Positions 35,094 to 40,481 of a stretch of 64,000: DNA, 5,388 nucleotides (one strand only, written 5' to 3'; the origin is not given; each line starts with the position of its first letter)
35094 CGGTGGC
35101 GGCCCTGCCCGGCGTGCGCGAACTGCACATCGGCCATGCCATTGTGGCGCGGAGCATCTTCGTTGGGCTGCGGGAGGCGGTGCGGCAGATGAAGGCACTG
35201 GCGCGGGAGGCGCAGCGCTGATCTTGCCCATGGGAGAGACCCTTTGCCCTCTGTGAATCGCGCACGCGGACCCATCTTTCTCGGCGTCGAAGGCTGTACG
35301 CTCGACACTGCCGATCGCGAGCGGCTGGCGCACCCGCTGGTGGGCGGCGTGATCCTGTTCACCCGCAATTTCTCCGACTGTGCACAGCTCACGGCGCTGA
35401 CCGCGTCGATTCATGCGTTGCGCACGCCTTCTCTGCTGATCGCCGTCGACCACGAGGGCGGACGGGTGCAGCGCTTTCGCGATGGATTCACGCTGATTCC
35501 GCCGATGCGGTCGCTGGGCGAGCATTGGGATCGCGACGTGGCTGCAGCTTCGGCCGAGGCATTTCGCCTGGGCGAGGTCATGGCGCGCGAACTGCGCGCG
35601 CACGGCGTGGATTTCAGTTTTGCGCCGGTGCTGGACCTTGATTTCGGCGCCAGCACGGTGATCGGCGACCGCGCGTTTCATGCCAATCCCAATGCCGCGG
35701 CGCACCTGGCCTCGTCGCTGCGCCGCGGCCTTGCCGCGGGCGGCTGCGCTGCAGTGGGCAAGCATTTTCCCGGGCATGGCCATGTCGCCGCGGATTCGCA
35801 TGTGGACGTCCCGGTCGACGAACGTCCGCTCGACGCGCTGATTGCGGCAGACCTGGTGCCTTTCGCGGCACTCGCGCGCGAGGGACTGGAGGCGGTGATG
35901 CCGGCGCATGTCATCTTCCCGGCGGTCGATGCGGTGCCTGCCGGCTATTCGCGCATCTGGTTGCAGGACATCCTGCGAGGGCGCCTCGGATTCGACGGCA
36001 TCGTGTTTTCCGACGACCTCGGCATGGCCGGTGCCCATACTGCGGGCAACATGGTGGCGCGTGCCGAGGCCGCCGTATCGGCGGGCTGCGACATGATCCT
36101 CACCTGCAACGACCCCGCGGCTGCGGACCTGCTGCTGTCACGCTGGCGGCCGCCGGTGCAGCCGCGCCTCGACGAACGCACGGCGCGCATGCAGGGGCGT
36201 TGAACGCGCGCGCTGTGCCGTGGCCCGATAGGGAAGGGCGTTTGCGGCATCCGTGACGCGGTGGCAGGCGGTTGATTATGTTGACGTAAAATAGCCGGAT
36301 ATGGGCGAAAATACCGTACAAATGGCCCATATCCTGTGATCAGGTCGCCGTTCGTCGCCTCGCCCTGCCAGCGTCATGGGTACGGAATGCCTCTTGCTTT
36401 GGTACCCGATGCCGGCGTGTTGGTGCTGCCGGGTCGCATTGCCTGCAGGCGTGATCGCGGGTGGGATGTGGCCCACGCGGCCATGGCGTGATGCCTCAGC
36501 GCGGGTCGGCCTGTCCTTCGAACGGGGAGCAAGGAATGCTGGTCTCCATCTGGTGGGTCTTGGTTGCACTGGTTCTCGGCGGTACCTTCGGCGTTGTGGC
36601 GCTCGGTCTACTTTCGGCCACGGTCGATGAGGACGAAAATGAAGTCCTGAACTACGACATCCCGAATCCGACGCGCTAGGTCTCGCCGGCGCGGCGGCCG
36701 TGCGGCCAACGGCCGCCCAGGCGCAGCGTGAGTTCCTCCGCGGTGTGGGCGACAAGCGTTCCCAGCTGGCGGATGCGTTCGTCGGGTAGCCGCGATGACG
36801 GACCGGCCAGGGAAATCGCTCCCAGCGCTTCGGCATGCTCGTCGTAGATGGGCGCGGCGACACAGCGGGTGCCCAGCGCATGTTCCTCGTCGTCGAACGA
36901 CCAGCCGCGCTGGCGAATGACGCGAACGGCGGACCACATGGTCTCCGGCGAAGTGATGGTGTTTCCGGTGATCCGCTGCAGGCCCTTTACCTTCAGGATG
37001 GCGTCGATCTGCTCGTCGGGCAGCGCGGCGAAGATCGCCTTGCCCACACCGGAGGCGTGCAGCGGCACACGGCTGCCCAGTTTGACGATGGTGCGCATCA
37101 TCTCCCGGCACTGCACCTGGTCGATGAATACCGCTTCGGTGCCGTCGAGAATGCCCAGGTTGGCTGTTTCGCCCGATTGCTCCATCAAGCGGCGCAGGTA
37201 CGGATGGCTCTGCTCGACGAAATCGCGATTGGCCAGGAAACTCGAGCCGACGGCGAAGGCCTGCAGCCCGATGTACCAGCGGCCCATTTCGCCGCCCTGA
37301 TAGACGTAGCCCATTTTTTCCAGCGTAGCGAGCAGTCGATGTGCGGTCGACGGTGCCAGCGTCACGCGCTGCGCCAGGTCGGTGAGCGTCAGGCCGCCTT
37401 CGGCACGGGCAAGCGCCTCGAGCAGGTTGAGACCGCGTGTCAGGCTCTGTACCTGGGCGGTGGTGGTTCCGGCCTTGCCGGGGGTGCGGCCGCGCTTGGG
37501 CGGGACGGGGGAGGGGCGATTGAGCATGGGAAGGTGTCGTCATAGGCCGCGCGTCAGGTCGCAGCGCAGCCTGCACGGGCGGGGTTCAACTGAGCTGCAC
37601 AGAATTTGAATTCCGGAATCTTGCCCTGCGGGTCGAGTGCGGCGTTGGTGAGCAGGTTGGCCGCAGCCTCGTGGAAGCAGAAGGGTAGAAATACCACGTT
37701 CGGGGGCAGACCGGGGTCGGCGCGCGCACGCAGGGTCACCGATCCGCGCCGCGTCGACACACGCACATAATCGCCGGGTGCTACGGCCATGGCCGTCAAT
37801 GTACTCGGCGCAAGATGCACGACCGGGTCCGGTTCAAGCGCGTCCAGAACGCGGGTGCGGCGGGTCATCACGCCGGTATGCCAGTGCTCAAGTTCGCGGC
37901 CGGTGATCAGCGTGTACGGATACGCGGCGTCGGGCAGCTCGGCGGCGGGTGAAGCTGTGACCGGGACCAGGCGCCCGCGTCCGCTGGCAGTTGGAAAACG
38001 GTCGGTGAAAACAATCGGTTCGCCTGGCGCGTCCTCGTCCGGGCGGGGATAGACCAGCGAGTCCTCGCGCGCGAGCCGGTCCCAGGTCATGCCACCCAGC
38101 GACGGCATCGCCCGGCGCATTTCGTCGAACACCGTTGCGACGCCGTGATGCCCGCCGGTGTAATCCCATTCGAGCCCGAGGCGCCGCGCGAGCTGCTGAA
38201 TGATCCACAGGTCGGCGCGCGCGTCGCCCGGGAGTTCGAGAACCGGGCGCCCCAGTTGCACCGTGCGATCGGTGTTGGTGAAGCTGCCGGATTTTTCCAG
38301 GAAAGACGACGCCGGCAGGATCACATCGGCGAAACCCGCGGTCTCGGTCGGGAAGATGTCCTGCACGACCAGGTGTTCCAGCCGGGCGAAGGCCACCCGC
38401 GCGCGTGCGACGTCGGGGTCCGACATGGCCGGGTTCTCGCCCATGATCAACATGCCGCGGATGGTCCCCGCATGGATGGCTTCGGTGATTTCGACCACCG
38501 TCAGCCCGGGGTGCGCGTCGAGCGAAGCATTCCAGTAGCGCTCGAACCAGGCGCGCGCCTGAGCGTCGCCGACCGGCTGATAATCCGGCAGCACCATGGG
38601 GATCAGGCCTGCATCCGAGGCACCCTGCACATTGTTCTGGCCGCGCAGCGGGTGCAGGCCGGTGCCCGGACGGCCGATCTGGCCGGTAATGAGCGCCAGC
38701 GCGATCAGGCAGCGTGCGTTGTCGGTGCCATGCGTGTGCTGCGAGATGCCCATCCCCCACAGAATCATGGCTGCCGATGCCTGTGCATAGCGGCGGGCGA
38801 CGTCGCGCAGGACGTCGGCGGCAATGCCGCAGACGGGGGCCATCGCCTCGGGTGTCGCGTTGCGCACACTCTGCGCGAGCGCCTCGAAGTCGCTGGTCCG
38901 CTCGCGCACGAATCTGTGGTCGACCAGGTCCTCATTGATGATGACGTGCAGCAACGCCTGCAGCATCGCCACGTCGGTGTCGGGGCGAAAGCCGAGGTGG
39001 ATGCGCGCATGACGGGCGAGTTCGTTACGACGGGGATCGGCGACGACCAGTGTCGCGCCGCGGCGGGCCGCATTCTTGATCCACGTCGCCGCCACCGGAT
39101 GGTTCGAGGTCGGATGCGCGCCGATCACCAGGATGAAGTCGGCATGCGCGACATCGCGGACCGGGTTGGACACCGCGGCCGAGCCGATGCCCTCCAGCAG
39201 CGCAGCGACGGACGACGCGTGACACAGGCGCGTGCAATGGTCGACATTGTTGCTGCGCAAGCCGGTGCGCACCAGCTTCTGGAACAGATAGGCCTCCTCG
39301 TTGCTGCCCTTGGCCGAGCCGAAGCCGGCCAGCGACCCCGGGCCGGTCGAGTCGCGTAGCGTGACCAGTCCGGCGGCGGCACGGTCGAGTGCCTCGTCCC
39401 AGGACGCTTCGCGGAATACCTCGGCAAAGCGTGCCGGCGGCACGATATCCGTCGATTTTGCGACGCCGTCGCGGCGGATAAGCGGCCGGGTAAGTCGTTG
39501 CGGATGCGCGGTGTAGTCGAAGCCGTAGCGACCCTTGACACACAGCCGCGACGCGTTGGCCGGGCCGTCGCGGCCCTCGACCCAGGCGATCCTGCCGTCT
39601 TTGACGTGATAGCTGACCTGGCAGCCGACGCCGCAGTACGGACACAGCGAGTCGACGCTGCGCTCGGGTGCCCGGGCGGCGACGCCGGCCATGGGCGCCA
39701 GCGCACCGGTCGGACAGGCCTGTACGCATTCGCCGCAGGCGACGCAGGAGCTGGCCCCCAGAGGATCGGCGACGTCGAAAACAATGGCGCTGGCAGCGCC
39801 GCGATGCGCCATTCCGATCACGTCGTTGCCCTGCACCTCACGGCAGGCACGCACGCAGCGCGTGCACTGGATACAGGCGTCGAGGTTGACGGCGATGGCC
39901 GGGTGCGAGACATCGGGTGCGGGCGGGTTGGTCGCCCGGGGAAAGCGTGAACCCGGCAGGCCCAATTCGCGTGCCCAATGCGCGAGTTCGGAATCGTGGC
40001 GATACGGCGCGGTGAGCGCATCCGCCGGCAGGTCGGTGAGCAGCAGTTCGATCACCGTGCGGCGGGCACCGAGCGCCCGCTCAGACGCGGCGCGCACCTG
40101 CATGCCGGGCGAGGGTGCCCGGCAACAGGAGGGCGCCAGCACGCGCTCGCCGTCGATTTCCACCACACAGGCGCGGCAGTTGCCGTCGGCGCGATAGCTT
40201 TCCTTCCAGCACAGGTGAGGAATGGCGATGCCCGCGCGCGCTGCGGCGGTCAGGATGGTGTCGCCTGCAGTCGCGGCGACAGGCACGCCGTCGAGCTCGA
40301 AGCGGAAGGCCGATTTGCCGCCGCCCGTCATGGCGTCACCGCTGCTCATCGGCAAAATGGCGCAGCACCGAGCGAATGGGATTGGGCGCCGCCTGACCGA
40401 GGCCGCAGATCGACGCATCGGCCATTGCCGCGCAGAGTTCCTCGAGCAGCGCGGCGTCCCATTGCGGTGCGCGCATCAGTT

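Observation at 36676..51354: Ten co-directional, tightly packed genes fuse a PhnR-PhnA-PhnY phosphonate operon to a DMGDH-like/formate-dehydrogenase C1 module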

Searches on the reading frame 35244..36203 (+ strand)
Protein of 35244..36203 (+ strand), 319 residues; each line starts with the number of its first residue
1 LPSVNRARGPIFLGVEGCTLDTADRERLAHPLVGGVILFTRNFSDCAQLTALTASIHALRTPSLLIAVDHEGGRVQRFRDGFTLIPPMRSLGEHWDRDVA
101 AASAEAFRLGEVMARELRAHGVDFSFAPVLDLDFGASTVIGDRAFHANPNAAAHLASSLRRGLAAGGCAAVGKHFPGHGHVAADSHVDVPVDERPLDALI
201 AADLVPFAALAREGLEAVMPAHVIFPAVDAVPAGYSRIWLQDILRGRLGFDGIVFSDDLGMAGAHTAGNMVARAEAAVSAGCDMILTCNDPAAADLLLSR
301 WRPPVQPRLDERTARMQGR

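Call 48: search_protein_families(library=ncbifam, proteins=[window:35244-36203:+], max_evalue=1e-10)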
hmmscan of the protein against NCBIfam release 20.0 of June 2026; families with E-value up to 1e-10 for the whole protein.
window:35244-36203:+ (319 aa): 3 families
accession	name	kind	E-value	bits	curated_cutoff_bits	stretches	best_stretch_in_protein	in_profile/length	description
NF003740.0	PRK05337.1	equivalog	2.1e-135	451.2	207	1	8-313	2-304/340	beta-N-acetylhexosaminidase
NF052329.1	XyloArabinsidase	equivalog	2.3e-15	55.8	1050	1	108-291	128-311/750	beta-xylosidase/alpha-l-arabinosidase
NF052331.1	Bet13-16Glucosase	equivalog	1.3e-14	53.3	1330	1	47-288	62-298/750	exo-beta-d-1,3/1,6-glucosidase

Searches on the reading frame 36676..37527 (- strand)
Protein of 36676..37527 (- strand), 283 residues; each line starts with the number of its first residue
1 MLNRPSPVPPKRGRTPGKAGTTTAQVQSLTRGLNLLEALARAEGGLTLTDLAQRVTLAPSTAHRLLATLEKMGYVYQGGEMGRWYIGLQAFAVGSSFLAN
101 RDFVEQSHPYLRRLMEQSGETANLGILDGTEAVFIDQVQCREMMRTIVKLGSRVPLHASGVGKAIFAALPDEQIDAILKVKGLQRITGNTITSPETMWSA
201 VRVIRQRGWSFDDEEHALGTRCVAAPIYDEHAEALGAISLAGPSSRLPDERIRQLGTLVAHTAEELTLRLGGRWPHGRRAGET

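Call 3: search_protein_families(library=pfam, proteins=[window:36676-37527:-])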
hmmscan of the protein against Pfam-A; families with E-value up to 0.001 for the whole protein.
window:36676-37527:- (283 aa): 7 families
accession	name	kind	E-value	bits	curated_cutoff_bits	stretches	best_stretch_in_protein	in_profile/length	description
PF01614.24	IclR_C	-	1.1e-49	168.8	24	1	98-266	4-172/174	Bacterial transcriptional regulator IclR C-terminal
PF09339.16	HTH_IclR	-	1.4e-18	66.8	22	1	28-77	1-50/52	IclR helix-turn-helix domain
PF13412.12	HTH_24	-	2.9e-07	30.4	21.9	1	33-75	6-47/48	Winged helix-turn-helix DNA-binding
PF12802.13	MarR_2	-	5e-07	30.2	27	1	35-77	10-52/61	MarR family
PF01047.28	MarR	-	3.3e-05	24.1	24.6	1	42-76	14-48/59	MarR family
PF01022.26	HTH_5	-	0.00054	20.2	22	1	33-76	5-46/47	Bacterial regulatory protein, arsR family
PF08100.18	Dimerisation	-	0.00073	19.8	25.6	0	33-74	28-69/93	O-methyltransferase dimerisation domain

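Call 4: search_protein_families(library=ncbifam, proteins=[window:36676-37527:-])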
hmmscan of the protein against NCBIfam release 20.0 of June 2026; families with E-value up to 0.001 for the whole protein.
window:36676-37527:- (283 aa): 9 families
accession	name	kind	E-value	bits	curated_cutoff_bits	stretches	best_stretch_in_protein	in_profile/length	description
NF008601.2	PRK11569.1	equivalog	2e-95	319.1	380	1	7-272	4-274/276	glyoxylate bypass operon transcriptional repressor IclR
NF045644.1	TransRegBhcR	equivalog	1.1e-93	313.4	350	1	11-272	6-267/267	HTH-type transcriptional regulator BhcR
NF007548.0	PRK10163.1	equivalog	7.8e-64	215.4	406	1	11-271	6-266/271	HTH-type transcriptional repressor AllR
TIGR02431.1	pcaR_pcaU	subfamily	1.6e-50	171.7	284.75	1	25-254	4-231/248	beta-ketoadipate pathway transcriptional regulators, PcaR/PcaU/PobR family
NF011671.1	PRK15090.1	equivalog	3.1e-45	154.4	275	1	23-271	7-254/256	DNA-binding transcriptional regulator KdgR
NF007341.0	PRK09834.1-3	equivalog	1.8e-15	56.8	269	1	22-220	3-206/274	DNA-binding transcriptional regulator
NF007339.0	PRK09834.1-1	equivalog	2e-13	50.2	299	1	21-256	15-252/271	DNA-binding transcriptional regulator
NF007342.0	PRK09834.1-4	equivalog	6.7e-12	44.9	251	1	22-229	7-215/263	DNA-binding transcriptional regulator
TIGR01884.1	cas_HTH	subfamily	3.1e-05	23.4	60.2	1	31-82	143-193/202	CRISPR-associated CARF protein Csa3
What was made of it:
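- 36676..37527 (-): IclR-family regulator, last gene of the array. IclR and BhcR equivalog models score just below their cut-offs (calls 3, 4).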

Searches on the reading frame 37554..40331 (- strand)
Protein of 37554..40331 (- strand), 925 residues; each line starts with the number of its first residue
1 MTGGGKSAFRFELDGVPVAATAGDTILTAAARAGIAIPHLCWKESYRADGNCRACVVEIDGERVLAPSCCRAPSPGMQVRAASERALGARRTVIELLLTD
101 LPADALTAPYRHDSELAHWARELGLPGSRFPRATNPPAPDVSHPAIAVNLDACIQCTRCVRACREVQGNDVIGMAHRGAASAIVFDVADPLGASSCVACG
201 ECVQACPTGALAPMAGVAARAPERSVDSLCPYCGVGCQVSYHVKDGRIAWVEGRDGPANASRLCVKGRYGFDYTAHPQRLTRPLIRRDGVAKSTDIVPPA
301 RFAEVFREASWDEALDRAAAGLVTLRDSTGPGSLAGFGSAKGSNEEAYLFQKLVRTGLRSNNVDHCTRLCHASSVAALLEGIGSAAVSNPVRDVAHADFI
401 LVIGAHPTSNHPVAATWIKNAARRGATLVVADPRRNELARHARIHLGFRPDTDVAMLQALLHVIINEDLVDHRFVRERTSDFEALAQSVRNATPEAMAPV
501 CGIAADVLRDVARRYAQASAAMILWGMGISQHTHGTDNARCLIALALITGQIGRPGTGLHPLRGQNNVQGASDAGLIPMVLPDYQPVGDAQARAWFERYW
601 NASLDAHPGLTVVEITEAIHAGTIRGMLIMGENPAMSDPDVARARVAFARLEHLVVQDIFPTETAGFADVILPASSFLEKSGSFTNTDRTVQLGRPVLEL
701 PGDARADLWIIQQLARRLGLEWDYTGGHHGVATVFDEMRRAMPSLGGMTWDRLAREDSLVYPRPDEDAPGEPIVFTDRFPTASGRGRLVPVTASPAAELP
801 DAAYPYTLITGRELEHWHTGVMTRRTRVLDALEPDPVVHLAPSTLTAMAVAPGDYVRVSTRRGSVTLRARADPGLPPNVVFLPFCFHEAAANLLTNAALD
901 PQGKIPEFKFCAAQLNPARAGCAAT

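Call 3: search_protein_families(library=pfam, proteins=[window:37554-40331:-])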
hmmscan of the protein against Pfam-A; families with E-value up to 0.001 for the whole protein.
window:37554-40331:- (925 aa): 14 families
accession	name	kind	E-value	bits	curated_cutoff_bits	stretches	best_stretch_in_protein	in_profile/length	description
PF00384.28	Molybdopterin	-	2.3e-69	234.5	24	1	279-716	1-352/353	Molybdopterin oxidoreductase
PF01568.27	Molydop_binding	-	1.5e-25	89.8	26.8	1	807-912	2-110/110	Molydopterin dinucleotide binding domain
PF13510.11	Fer2_4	-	3.9e-18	65.7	22.8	1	9-82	4-80/82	2Fe-2S iron-sulfur cluster binding domain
PF04879.21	Molybdop_Fe4S4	-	2.8e-16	59.7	22.7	1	224-274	2-53/55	Molybdopterin oxidoreductase Fe4S4 domain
PF22117.2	Fer4_Nqo3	-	2.3e-10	40.9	27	1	144-211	2-66/67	NADH-quinone oxidoreductase subunit 3, ferredoxin-like domain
PF12838.12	Fer4_7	-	2e-07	31.8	27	1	153-210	2-52/52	4Fe-4S dicluster domain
PF13187.11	Fer4_9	-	5.2e-07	30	27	1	152-210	1-51/52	4Fe-4S dicluster domain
PF00111.32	Fer2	-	1.2e-06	28.7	21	1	14-67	4-53/77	2Fe-2S iron-sulfur cluster binding domain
PF13183.11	Fer4_8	-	1.8e-06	28.8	27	1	150-209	2-67/68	4Fe-4S dicluster domain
PF13534.11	Fer4_17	-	2.8e-06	28.2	22.2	1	152-209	1-59/61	4Fe-4S dicluster domain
PF12837.12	Fer4_6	-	3e-06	27.4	25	0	146-164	2-20/24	4Fe-4S binding domain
PF14697.11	Fer4_21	-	6e-06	26.7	35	1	148-209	3-55/59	4Fe-4S dicluster domain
PF13237.11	Fer4_10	-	6.8e-06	26.4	25.5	1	147-207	3-53/53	4Fe-4S dicluster domain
PF00037.32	Fer4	-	2.9e-05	24.1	21.1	1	194-211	6-23/24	4Fe-4S binding domain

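Call 4: search_protein_families(library=ncbifam, proteins=[window:37554-40331:-])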
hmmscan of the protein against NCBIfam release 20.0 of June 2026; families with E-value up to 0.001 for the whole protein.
window:37554-40331:- (925 aa): 36 families (the best 25 are shown)
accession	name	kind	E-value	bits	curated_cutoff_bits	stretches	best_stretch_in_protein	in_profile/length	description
TIGR01591.1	Fdh-alpha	equivalog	3.3e-208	693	666.25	1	229-914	2-671/672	formate dehydrogenase subunit alpha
NF047855.1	AssmNtatRedNasC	equivalog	8.4e-142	473.9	1100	1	222-916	17-707/708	assimilatory nitrate reductase catalytic subunit NasC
NF041323.1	Nitr_red_NasA_Halo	equivalog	1.8e-110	370.5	1000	1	233-915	3-672/673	assimilatory nitrate reductase NasA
TIGR01706.1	NAPA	equivalog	1e-85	288.7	930.55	3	479-721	325-574/830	periplasmic nitrate reductase subunit alpha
NF010055.0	PRK13532.1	equivalog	1.1e-85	288.5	904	3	479-721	325-574/830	nitrate reductase catalytic subunit NapA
NF041513.1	formate_DH_Act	exception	4.2e-80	269.8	1400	4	200-480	21-296/1067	formate dehydrogenase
TIGR01973.1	NuoG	equivalog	2.1e-79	267.9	470.05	1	12-714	2-606/606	NADH-quinone oxidoreductase subunit NuoG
NF005895.0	PRK07860.1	equivalog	9.4e-77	258.7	802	2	10-723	19-663/811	NADH-quinone oxidoreductase subunit G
TIGR01553.1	formate-DH-alph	equivalog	5.8e-74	249.4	814.2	4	225-480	44-305/1009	formate dehydrogenase-N subunit alpha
TIGR01701.1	Fdhalpha-like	subfamily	2e-71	241.2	582.15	1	304-915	111-741/744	FdhF/YdeP family oxidoreductase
NF012032.0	PRK15488.1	equivalog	1.2e-58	198.8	694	1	197-724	14-533/759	thiosulfate reductase PhsA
NF040763.1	FeFe_hydrog_A6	exception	1.9e-49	168.5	765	1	11-212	3-206/571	NADH-dependent [FeFe] hydrogenase, group A6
NF005745.0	PRK07569.1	equivalog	2.1e-49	168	333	1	11-214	6-210/238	bidirectional hydrogenase complex protein HoxU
TIGR02166.1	dmsA_ynfE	subfamily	2.7e-42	144.8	777.7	1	194-745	10-587/794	DMSO/selenate family reductase complex A subunit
NF007406.0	PRK09939.1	equivalog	1.2e-41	142.7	1473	2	468-653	308-485/759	acid resistance putative oxidoreductase YdeP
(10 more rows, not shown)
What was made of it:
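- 37554..40331 (-): fdsA, the molybdopterin catalytic subunit of the formate dehydrogenase. TIGR01591 693 bits (cut-off 666), call 4.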
